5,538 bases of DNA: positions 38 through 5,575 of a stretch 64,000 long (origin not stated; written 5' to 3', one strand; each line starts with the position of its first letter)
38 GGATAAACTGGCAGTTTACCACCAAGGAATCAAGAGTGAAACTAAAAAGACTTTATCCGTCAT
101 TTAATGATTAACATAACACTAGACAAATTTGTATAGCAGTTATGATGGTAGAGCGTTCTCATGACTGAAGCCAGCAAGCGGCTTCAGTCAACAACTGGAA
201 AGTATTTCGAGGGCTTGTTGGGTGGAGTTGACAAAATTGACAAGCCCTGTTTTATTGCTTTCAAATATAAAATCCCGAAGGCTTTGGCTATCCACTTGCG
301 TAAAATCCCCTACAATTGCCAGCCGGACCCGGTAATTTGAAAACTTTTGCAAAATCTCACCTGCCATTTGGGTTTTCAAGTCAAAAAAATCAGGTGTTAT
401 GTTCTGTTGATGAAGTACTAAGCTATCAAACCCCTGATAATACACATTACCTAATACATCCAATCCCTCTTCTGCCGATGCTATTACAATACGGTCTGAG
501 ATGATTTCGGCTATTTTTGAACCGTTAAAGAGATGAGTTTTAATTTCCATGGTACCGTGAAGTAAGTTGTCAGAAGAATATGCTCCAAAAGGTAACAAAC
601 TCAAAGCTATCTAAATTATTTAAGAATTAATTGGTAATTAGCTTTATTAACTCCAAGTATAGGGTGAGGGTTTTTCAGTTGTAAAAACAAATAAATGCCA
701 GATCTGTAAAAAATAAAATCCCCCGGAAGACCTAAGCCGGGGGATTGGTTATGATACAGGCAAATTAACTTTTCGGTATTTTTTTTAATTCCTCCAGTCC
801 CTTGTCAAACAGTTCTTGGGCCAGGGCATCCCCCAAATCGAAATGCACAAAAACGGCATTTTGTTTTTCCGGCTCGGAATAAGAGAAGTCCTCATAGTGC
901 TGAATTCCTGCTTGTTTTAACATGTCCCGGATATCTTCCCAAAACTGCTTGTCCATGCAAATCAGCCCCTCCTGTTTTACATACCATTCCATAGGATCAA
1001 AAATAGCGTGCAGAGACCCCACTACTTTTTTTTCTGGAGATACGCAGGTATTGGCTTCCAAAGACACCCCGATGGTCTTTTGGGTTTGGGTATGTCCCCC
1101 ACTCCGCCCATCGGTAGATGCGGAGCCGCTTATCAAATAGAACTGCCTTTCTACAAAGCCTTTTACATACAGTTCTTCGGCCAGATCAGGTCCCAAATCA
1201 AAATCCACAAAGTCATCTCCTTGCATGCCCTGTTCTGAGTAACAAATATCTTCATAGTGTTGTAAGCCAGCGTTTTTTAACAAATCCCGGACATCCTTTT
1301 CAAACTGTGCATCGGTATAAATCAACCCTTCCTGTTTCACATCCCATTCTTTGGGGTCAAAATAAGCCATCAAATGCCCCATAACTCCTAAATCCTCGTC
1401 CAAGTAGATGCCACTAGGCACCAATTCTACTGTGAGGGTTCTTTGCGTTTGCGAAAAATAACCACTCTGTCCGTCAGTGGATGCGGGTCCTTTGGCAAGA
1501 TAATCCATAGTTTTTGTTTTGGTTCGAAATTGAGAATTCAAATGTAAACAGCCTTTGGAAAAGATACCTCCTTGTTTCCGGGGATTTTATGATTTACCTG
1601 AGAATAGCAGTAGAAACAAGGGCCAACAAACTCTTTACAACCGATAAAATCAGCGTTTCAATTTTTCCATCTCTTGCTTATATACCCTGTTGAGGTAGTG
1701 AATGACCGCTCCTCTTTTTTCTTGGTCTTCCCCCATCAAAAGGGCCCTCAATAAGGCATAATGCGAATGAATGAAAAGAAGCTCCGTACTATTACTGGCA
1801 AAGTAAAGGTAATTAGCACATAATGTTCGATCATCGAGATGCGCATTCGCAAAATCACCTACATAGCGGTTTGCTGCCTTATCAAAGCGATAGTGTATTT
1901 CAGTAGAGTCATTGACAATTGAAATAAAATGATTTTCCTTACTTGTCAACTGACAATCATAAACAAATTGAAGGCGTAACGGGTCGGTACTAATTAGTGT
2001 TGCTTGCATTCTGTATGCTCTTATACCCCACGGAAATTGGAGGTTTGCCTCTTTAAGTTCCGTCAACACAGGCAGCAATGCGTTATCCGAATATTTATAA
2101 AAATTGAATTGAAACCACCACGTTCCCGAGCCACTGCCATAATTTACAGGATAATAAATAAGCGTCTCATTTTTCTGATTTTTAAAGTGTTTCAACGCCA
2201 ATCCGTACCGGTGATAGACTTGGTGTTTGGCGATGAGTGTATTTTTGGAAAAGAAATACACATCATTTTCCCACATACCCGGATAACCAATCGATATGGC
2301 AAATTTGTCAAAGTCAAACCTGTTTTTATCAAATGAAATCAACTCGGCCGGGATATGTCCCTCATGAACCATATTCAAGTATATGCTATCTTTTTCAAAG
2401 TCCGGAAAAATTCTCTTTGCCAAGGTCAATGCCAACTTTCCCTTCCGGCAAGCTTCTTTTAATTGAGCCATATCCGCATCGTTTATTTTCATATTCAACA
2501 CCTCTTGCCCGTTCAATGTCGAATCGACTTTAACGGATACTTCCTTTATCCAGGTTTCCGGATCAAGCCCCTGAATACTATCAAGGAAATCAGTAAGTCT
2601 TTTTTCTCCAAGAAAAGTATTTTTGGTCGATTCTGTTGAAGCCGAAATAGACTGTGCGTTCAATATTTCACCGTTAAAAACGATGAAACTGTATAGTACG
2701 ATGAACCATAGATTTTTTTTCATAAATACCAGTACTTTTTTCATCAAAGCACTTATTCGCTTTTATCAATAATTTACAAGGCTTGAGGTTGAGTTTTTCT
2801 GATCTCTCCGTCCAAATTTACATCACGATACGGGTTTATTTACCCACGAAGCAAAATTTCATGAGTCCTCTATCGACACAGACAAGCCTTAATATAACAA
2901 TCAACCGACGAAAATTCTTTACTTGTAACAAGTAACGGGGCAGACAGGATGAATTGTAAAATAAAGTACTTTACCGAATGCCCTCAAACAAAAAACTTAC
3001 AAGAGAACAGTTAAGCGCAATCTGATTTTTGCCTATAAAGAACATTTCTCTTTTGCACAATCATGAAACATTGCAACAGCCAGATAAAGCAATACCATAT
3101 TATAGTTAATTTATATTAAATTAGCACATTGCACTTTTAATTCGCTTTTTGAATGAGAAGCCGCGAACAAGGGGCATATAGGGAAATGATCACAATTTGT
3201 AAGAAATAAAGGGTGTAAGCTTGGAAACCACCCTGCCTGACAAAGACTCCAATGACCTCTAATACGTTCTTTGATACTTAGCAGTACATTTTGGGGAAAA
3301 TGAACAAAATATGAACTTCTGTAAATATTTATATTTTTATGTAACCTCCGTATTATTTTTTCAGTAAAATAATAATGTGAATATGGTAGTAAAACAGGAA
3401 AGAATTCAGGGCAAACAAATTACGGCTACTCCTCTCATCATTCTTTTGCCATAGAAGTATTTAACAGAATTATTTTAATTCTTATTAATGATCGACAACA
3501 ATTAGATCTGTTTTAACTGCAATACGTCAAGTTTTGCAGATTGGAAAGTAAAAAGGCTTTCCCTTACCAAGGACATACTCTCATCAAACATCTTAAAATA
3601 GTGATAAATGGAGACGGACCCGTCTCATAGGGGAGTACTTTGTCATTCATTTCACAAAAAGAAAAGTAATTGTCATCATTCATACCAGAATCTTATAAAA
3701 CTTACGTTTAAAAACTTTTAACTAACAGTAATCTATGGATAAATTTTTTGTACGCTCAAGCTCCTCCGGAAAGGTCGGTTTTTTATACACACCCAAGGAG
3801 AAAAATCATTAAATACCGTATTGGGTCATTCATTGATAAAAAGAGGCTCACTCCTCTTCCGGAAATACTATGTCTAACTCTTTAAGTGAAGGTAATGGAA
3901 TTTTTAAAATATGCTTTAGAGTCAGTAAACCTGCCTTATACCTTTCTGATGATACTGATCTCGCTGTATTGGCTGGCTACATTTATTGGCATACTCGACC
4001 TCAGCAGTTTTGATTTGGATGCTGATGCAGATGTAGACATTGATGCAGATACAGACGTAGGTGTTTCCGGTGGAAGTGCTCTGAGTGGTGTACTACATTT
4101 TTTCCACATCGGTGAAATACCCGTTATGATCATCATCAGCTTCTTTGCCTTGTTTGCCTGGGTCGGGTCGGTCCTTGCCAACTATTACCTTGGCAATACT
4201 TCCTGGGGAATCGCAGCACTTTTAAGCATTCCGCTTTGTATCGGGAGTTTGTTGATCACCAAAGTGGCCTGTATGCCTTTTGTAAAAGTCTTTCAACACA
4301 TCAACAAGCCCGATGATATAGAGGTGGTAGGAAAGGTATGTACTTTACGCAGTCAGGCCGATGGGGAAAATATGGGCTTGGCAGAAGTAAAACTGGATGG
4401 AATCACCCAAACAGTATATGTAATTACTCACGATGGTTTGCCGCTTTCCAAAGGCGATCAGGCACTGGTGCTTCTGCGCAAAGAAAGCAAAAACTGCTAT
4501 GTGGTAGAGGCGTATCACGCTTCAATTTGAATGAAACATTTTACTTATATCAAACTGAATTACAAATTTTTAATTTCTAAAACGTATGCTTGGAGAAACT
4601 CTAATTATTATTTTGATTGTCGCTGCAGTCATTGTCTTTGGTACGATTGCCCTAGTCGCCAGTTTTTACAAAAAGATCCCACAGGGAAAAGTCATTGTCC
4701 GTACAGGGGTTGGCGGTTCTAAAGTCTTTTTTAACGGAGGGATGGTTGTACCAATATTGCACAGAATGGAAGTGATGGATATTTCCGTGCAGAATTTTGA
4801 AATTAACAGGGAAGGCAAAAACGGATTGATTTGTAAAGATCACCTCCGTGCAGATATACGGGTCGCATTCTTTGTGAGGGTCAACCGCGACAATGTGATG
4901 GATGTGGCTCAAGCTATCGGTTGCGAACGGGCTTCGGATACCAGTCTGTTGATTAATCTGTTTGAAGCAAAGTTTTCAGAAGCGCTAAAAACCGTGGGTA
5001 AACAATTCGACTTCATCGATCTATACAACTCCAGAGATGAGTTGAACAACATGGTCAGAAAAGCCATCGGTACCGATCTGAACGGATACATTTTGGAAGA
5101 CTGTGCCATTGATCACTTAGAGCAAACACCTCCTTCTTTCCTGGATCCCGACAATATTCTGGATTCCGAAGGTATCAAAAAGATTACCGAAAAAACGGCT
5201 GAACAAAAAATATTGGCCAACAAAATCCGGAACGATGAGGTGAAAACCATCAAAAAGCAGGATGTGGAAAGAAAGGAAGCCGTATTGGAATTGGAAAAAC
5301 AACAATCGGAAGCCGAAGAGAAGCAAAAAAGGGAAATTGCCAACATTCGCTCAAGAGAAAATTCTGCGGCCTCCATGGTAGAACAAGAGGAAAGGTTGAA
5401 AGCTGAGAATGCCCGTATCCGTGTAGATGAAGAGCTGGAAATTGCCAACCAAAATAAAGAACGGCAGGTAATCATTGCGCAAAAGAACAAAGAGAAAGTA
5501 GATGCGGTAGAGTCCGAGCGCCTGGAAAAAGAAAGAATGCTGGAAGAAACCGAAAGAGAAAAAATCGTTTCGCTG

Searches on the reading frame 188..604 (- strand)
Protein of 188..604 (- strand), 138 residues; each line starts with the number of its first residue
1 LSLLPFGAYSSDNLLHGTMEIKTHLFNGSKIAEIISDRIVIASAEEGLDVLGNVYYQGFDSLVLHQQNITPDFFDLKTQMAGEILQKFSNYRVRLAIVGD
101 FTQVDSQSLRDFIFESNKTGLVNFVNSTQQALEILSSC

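Call 66: search_protein_families(library=pfam, proteins=[window:188-604:-], max_evalue=0.001)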
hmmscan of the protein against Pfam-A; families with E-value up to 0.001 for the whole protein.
window:188-604:- (138 aa): 1 family
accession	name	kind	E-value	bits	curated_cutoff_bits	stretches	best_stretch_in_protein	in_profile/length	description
PF13788.11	DUF4180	-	1.5e-37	128.4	25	1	27-133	2-110/112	Domain of unknown function (DUF4180)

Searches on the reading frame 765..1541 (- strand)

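Call 66: search_protein_families(library=pfam, proteins=[window:765-1541:-], max_evalue=0.001)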
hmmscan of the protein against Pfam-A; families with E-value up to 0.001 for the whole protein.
window:765-1541:- (258 aa): 1 family
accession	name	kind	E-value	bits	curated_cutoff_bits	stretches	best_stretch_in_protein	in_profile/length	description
PF10391.15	DNA_pol_lambd_f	-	8.8e-05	22.7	29.8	0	210-219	41-50/51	Fingers domain of DNA polymerase lambda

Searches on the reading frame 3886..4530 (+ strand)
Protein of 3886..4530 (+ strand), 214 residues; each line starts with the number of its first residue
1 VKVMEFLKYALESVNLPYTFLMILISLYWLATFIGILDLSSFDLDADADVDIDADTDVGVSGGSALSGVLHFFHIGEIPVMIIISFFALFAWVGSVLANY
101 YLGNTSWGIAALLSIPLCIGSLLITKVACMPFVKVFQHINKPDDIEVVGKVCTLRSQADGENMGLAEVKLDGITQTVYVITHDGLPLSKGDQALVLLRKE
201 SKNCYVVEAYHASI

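Call 6: search_protein_families(library=pfam, proteins=[window:3886-4530:+], max_evalue=0.01)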
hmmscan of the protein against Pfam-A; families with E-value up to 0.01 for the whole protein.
window:3886-4530:+ (214 aa): 1 family
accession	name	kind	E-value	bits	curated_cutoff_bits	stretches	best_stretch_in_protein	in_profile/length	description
PF21001.2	YqiJ_N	-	3.1e-07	31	23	1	22-115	11-104/116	Inner membrane protein YqiJ, N-terminal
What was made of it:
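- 3886..4530 (+): YqiJ/YuaF-type (divergent NfeD) inner-membrane protein with three predicted TM segments and a C-terminal soluble part. The likely true start is the ATG at 3895. It matches Pfam YqiJ_N at E 3e-7 (call 6).
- Checked: Gene 1 matches Pfam YqiJ_N (E 3e-7, call 6).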

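Call 7: search_protein_families(library=ncbifam, proteins=[window:3886-4530:+], max_evalue=0.01)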
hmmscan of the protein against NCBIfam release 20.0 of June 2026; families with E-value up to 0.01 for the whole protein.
window:3886-4530:+ (214 aa): 0 families

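Call 8: search_protein_families(library=padloc, proteins=[window:3886-4530:+], max_evalue=0.01)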
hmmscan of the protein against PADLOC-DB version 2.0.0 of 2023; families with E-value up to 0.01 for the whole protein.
window:3886-4530:+ (214 aa): 0 families

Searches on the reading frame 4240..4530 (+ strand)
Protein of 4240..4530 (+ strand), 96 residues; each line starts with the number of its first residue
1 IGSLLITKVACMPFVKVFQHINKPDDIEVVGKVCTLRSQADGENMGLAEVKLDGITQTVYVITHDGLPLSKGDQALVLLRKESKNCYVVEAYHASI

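Call 62: search_protein_families(library=pfam, proteins=[window:4240-4530:+], max_evalue=1)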
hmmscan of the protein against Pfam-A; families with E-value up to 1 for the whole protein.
window:4240-4530:+ (96 aa): 0 families

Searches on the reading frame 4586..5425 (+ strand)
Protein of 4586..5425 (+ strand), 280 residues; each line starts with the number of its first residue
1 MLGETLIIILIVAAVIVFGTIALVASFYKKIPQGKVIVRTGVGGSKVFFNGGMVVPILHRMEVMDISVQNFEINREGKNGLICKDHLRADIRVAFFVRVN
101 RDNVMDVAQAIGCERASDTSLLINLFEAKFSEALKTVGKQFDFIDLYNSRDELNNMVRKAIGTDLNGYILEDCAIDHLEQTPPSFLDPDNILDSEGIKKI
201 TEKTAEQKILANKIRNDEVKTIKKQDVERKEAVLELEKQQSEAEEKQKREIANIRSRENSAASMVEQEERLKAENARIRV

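Call 10: search_protein_families(library=pfam, proteins=[window:4586-5300:+], max_evalue=10)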
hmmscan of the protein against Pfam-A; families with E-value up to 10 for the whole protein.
window:4586-5300:+ (238 aa): 1 family
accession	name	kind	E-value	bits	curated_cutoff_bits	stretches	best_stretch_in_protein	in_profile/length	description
PF01145.31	Band_7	-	1.2e-14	55.2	23.6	1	30-170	2-137/176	SPFH domain / Band 7 family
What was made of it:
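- On SPFH2 / flotillin (YqiK, FloT type): The first 238 residues match Band_7 at E 1e-14 (call 10).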

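Call 64: search_solved_structures(query=window:4586-5425:+, max_evalue=1)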
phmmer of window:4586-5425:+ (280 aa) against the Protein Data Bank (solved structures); distinct sequences matched with E-value up to 1: 2.
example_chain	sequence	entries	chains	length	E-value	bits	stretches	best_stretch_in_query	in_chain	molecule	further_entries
1xhe_A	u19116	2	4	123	0.0057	19.1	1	62-118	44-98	Aerobic respiration control protein arcA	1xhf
9evs_V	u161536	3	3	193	0.61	12.5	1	170-279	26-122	mS26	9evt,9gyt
